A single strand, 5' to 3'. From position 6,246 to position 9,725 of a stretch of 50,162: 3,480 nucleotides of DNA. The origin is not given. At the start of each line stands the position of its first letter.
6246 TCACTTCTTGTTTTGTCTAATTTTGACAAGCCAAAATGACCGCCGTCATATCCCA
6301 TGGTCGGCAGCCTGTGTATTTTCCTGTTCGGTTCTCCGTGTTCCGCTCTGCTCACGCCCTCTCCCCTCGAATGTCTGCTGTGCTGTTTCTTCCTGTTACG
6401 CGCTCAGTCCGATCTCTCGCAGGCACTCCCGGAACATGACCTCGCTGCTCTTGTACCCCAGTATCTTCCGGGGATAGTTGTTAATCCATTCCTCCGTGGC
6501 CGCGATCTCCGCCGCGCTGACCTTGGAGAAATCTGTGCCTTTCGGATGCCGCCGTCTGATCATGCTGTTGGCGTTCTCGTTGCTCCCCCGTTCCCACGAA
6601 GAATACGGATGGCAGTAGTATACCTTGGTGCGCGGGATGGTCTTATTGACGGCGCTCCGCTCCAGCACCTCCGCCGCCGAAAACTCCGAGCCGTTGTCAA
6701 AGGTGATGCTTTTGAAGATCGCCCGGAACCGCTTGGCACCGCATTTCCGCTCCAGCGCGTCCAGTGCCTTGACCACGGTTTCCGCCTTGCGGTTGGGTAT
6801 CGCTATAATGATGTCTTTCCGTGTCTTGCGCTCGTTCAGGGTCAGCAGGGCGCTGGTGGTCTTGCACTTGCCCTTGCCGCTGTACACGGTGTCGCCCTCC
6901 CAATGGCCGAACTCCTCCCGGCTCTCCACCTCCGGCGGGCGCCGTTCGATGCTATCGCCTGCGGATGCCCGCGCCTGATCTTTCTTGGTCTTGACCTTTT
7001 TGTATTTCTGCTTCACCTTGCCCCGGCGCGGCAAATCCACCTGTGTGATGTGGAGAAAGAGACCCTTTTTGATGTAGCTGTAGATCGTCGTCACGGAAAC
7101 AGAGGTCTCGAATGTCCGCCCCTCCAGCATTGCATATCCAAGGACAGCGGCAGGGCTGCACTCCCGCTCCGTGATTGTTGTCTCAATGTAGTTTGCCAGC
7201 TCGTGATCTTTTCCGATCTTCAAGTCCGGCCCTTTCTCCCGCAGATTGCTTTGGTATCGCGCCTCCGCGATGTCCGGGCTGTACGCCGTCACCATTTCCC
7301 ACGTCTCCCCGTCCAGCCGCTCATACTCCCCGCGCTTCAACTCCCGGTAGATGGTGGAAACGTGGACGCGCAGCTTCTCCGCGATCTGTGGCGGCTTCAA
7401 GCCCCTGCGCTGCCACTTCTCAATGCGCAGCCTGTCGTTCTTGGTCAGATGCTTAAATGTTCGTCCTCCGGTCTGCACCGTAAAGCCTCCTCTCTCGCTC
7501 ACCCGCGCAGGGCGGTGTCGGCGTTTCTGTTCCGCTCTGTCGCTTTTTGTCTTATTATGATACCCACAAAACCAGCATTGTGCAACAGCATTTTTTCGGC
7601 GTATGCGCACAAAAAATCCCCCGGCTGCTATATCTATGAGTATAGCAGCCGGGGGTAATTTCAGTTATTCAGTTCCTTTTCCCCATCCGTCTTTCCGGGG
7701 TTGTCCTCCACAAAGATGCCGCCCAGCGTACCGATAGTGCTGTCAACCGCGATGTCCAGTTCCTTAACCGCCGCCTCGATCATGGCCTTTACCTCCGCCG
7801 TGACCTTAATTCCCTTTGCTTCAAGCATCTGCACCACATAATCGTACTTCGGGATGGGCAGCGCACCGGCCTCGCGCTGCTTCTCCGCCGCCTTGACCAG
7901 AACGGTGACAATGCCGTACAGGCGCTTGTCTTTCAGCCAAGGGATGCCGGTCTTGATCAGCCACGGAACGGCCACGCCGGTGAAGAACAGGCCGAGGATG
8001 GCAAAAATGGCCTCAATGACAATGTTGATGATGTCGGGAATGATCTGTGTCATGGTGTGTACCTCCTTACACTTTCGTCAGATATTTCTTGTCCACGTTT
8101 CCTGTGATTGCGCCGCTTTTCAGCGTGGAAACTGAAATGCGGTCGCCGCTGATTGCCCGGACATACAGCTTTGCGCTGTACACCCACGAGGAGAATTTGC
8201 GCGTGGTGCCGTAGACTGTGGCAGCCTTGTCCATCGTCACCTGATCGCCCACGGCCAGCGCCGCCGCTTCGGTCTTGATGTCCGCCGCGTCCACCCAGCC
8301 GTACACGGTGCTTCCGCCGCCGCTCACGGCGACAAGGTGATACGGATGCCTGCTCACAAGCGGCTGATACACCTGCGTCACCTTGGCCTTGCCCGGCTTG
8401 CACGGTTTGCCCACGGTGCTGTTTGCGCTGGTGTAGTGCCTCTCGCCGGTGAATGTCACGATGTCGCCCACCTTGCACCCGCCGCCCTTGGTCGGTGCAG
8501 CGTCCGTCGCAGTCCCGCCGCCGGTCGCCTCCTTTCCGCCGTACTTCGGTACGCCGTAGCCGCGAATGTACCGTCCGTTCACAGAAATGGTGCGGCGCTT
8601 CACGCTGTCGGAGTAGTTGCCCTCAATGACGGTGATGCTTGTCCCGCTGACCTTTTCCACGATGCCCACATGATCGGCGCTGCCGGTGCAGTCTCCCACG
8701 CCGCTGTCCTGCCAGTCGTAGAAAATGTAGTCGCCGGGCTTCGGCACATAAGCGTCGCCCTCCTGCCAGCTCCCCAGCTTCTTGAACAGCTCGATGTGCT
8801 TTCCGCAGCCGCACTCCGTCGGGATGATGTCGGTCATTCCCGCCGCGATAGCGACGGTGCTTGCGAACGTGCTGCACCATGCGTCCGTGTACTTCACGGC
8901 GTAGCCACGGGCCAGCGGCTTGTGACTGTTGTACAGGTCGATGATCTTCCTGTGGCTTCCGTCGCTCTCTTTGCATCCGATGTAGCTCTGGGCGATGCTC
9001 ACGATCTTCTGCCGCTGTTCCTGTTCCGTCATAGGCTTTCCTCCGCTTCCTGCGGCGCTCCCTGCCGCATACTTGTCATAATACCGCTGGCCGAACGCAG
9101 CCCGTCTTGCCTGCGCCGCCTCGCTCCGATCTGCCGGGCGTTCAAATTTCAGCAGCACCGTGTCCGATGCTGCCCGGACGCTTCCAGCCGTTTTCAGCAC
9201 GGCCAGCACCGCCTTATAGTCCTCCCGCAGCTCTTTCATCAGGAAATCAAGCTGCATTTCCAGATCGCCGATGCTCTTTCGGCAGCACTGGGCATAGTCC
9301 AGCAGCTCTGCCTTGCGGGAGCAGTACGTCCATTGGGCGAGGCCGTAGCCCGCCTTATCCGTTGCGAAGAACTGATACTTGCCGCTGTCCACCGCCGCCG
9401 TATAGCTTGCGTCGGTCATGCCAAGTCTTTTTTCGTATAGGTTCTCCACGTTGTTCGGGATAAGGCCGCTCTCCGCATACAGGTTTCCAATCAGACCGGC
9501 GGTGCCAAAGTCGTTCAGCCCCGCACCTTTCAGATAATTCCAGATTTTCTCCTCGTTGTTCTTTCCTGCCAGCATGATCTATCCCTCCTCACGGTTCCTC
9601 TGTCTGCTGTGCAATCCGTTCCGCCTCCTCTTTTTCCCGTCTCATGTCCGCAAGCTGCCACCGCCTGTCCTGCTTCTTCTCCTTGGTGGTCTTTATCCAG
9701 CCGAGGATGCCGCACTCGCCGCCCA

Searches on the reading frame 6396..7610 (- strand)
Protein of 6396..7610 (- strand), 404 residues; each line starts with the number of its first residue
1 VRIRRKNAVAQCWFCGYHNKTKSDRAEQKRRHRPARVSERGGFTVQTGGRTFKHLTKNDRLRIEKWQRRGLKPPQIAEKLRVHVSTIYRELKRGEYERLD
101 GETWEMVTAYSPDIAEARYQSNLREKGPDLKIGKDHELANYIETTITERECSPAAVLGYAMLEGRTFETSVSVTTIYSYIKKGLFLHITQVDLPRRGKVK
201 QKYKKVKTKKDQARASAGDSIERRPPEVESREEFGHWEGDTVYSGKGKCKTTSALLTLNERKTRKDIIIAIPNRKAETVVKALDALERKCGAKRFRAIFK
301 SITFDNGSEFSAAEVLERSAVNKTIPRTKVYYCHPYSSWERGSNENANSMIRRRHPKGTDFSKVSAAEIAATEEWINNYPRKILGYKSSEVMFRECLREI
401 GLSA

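Call 43: search_protein_families(library=phrogs, proteins=[window:6396-7610:-], max_evalue=0.001)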
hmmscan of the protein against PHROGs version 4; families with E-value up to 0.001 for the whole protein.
window:6396-7610:- (404 aa): 7 families
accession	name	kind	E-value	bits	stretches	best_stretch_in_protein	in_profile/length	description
phrog_4646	-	integration and excision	3e-127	425.6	1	50-399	2-341/344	transposase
phrog_4410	-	unknown function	1.2e-37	130.2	1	227-397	3-159/163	-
phrog_11420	-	DNA, RNA and nucleotide metabolism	1.6e-20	74.1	1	50-127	2-76/82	DNA binding protein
phrog_5904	-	unknown function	3e-12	47.7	1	328-395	15-82/88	-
phrog_20487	-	unknown function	9e-11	42.5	1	52-263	3-193/194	-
phrog_13695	-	unknown function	5.7e-09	36.6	1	213-282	7-72/76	-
phrog_66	-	integration and excision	0.00017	22.4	0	68-101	91-126/412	excisionase and transcriptional regulator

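Call 45: search_protein_families(library=pfam, proteins=[window:6396-7610:-], max_evalue=0.001)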
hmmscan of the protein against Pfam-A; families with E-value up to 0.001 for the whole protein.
window:6396-7610:- (404 aa): 5 families
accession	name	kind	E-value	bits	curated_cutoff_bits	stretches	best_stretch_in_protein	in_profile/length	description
PF13936.12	HTH_38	-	1.1e-09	38.3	27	1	53-94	3-44/44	Helix-turn-helix domain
PF00665.32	rve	-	9.5e-08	32.7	32.6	1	232-323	3-91/102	Integrase core domain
PF13384.12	HTH_23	-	2.1e-05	24.6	24.6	1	67-93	15-40/50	Homeodomain-like domain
PF12728.13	HTH_17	-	2.3e-05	25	27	0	71-95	2-26/51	Helix-turn-helix domain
PF08279.18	HTH_11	-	0.00071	19.8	25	0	71-92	16-37/55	HTH domain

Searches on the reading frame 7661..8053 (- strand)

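Call 45: search_protein_families(library=pfam, proteins=[window:7661-8053:-], max_evalue=0.001)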
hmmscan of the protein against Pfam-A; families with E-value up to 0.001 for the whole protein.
window:7661-8053:- (130 aa): 1 family
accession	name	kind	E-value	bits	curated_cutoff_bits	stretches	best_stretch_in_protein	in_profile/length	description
PF09682.15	Phage_holin_6_1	-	3.9e-07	30.8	24.9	1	7-99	3-99/101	Bacteriophage holin of superfamily 6 (Holin_LLH)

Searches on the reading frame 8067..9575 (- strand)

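Call 43: search_protein_families(library=phrogs, proteins=[window:8067-9575:-], max_evalue=0.001)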
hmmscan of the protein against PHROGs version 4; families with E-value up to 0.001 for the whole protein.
window:8067-9575:- (502 aa): 14 families
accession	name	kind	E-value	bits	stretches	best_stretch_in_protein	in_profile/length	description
phrog_20388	-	lysis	1.3e-85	289.4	2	2-185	3-187/527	endolysin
phrog_5182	-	lysis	5.5e-32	112.6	1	188-371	5-164/321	endolysin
phrog_21357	-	lysis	1.6e-27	97.4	1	189-349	5-164/225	endolysin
phrog_9589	-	lysis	4.8e-21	76.9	1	189-408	5-221/281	endolysin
phrog_8949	-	unknown function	4e-19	70.4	1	7-181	335-483/557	-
phrog_9570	-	tail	1e-10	42.2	1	6-195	478-650/689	tail length tape measure protein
phrog_6745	-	lysis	2.1e-10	41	1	194-340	175-293/396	endolysin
phrog_21825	-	lysis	1.3e-09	39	1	189-347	5-167/289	endolysin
phrog_3513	-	lysis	1.9e-07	30.4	1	355-439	1055-1140/1434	endolysin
phrog_11037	-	unknown function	1.5e-06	28.6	1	5-180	15-164/365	-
phrog_30532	-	tail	0.00014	21.8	1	73-138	424-487/520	tail protein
phrog_24864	-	unknown function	0.00017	21.1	1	69-160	162-252/729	-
phrog_512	-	unknown function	0.00034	21.3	0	72-131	106-163/199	-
phrog_19487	-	tail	0.00094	18.6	0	94-153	887-946/1147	tail length tape measure protein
